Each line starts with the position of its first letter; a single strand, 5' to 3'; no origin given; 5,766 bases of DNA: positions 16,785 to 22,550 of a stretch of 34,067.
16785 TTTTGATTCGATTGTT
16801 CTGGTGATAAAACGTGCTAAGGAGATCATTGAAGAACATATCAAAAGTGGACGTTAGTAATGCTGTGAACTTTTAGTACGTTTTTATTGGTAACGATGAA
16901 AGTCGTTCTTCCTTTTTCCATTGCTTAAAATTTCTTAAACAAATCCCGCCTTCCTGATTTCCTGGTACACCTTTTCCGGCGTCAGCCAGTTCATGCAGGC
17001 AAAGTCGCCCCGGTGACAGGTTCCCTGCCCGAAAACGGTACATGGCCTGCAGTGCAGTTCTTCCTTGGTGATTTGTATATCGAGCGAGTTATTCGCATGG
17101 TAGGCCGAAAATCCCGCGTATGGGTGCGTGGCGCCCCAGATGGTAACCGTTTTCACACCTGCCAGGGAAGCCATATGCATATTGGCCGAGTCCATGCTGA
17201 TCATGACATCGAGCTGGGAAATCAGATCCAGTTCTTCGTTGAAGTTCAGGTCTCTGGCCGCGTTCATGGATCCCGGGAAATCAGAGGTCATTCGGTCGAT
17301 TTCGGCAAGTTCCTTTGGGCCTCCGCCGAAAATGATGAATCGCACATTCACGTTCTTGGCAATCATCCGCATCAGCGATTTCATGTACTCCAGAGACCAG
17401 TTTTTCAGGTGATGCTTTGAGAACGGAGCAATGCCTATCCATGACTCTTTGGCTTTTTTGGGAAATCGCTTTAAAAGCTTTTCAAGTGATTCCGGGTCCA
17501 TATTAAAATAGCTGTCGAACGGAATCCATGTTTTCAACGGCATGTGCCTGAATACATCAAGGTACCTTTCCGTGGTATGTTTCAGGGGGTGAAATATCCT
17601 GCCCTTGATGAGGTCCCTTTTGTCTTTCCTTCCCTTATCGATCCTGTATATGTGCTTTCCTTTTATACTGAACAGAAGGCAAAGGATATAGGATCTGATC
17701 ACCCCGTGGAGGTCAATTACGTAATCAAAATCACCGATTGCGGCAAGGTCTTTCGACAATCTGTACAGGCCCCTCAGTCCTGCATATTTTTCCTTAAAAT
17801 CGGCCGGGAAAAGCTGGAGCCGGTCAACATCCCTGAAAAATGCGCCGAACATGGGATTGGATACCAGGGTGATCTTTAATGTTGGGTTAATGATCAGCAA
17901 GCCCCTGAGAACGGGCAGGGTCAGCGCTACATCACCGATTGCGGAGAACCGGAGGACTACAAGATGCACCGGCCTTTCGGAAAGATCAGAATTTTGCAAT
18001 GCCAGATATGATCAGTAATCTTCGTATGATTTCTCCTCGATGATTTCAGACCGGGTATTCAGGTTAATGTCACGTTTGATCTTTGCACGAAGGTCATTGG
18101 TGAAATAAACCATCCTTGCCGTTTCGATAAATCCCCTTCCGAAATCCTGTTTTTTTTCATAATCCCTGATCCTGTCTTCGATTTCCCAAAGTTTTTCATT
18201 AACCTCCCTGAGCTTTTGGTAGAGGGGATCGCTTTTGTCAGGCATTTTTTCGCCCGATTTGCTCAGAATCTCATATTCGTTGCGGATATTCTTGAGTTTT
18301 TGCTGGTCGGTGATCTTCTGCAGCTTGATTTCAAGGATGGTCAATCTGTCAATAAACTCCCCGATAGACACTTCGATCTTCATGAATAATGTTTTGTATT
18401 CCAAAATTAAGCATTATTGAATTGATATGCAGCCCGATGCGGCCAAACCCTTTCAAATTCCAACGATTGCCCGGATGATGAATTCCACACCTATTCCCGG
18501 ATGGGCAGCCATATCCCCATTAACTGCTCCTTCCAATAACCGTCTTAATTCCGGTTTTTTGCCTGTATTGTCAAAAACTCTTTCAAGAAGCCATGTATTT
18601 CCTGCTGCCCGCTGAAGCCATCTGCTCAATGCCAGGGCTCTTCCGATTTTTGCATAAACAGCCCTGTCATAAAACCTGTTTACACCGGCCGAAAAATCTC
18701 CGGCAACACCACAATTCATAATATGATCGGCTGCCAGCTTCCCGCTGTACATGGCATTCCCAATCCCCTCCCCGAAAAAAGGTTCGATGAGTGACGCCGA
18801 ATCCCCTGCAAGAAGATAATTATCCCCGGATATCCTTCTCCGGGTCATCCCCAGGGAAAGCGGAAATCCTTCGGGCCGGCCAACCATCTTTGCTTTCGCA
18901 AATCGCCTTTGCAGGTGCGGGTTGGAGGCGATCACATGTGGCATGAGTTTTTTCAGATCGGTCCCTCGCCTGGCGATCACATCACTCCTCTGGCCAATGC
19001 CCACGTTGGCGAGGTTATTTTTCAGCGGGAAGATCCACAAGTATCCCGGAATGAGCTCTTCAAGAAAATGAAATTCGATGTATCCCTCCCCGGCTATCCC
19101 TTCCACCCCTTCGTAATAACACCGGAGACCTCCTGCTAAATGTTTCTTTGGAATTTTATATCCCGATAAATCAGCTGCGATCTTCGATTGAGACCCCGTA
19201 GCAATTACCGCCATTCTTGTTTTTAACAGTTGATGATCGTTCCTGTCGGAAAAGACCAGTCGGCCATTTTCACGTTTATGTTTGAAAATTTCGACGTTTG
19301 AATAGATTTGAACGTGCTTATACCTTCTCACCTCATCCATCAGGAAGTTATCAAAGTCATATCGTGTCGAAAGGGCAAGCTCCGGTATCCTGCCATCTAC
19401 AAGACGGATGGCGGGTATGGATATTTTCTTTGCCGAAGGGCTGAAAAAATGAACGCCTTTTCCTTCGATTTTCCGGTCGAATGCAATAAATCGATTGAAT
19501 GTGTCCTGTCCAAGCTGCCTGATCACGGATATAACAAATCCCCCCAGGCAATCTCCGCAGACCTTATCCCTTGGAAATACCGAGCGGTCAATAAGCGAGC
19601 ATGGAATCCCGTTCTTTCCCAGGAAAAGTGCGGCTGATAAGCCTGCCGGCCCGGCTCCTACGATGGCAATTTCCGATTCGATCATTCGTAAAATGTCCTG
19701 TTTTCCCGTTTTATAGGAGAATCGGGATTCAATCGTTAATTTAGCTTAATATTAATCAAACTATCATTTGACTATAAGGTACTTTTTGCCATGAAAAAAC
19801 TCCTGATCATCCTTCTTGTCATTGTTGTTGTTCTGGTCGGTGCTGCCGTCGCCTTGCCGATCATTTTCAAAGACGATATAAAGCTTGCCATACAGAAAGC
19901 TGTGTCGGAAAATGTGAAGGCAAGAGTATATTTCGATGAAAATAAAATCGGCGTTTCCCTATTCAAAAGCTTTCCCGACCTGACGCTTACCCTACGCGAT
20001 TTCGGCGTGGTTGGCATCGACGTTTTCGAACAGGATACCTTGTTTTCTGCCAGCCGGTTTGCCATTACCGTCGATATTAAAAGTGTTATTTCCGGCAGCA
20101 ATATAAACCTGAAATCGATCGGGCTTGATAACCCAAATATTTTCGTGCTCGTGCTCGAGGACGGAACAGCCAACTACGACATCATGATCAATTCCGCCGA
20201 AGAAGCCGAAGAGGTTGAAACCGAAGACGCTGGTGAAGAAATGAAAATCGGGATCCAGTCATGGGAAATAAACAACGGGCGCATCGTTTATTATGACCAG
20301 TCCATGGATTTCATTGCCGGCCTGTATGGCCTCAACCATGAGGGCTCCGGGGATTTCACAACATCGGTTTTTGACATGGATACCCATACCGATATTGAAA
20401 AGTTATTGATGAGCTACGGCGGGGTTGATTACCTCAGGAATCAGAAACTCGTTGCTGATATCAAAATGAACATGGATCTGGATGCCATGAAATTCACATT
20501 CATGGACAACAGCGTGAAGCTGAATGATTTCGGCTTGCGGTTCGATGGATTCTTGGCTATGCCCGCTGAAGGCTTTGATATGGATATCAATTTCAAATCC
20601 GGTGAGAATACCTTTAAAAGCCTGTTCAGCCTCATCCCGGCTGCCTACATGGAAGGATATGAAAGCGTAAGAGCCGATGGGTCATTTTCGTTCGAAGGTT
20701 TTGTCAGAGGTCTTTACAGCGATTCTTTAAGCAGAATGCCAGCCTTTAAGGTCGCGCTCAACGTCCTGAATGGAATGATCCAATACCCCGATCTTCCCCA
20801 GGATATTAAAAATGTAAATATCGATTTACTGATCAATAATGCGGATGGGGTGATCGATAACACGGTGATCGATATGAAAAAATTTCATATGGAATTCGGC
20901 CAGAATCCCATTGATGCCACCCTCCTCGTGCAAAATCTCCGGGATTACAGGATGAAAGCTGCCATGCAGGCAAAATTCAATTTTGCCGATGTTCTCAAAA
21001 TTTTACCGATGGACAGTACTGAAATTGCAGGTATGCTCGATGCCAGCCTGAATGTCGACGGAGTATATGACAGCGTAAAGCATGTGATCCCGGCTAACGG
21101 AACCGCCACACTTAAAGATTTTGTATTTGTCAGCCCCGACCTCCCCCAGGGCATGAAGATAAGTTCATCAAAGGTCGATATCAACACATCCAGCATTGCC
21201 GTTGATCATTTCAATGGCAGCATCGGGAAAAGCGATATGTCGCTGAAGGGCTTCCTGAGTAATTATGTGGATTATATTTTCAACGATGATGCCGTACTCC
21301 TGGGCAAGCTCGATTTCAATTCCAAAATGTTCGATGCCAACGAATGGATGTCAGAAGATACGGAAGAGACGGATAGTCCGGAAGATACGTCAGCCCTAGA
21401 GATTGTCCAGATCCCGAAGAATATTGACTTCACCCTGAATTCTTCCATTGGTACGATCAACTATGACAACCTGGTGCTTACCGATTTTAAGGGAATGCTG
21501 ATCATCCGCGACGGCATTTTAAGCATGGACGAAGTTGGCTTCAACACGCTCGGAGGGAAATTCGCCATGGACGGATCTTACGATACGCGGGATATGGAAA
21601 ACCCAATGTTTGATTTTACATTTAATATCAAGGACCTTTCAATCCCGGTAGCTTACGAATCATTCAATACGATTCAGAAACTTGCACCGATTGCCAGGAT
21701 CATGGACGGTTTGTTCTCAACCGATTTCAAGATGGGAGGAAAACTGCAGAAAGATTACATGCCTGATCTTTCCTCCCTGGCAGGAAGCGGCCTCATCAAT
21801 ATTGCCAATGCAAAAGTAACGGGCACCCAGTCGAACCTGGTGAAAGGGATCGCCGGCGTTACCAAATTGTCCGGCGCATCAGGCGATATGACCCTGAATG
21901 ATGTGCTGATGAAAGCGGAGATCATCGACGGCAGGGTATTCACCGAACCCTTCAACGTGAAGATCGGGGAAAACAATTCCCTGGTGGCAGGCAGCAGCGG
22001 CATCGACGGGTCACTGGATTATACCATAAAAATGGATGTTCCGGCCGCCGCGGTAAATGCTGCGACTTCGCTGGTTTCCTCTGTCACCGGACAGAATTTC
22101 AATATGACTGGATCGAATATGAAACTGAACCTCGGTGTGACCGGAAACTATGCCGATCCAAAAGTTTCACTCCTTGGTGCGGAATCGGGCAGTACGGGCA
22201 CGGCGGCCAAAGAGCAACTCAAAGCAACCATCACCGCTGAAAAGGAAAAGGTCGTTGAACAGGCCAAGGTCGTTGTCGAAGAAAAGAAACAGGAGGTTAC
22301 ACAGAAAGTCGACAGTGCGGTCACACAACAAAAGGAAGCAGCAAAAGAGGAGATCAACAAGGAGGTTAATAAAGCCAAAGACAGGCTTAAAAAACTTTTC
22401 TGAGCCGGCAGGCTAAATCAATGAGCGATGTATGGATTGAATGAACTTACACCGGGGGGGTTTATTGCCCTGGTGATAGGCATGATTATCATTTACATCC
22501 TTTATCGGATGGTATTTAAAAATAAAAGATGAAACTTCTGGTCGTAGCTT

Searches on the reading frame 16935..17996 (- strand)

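Call 13: search_protein_families(library=pfam, proteins=[window:16935-17996:-], max_evalue=0.00001)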
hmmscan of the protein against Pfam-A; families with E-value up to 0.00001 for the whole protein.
window:16935-17996:- (353 aa): 1 family
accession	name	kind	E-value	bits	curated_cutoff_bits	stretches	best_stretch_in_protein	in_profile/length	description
PF01075.23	Glyco_transf_9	-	5.4e-17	62.4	22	1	79-294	3-216/247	Glycosyltransferase family 9 (heptosyltransferase)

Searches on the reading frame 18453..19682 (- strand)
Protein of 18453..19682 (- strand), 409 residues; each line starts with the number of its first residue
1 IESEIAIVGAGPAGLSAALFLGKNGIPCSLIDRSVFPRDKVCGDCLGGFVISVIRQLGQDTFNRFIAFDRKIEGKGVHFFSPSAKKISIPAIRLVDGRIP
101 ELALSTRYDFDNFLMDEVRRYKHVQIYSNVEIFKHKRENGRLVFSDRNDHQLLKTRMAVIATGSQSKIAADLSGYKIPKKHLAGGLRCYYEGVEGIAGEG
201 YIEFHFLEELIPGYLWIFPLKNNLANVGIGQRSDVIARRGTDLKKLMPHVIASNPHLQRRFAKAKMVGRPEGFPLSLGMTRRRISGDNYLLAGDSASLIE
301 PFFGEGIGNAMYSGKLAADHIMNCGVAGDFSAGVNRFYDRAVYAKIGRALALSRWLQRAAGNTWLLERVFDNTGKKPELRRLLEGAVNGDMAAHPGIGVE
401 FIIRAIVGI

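Call 13: search_protein_families(library=pfam, proteins=[window:18453-19682:-], max_evalue=0.00001)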
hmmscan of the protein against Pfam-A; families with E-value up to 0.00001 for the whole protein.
window:18453-19682:- (409 aa): 4 families
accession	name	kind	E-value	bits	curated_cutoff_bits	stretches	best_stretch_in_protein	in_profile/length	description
PF01494.25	FAD_binding_3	-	3.7e-11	43.3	22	1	3-172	2-167/349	FAD binding domain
PF07992.20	Pyr_redox_2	-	2.7e-09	37.3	26.1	1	4-175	2-119/291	Pyridine nucleotide-disulphide oxidoreductase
PF22578.2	GGR_cat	-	5.4e-07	29.8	27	1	199-254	17-71/88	Geranylgeranyl reductase catalytic domain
PF03486.20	HI0933_like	-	4.5e-06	26.7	50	0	4-41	2-39/244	HI0933-like protein Rossmann domain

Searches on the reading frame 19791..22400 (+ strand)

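Call 13: search_protein_families(library=pfam, proteins=[window:19791-22400:+], max_evalue=0.00001)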
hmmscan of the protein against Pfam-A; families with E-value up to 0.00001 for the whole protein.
window:19791-22400:+ (870 aa): 2 families
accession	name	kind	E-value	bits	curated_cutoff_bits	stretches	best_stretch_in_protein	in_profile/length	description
PF05170.20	AsmA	-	2.7e-12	46.8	29.8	1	2-181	2-185/607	AsmA family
PF05359.17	DUF748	-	4.3e-08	32.1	50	1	2-174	15-173/1037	Domain of Unknown Function (DUF748)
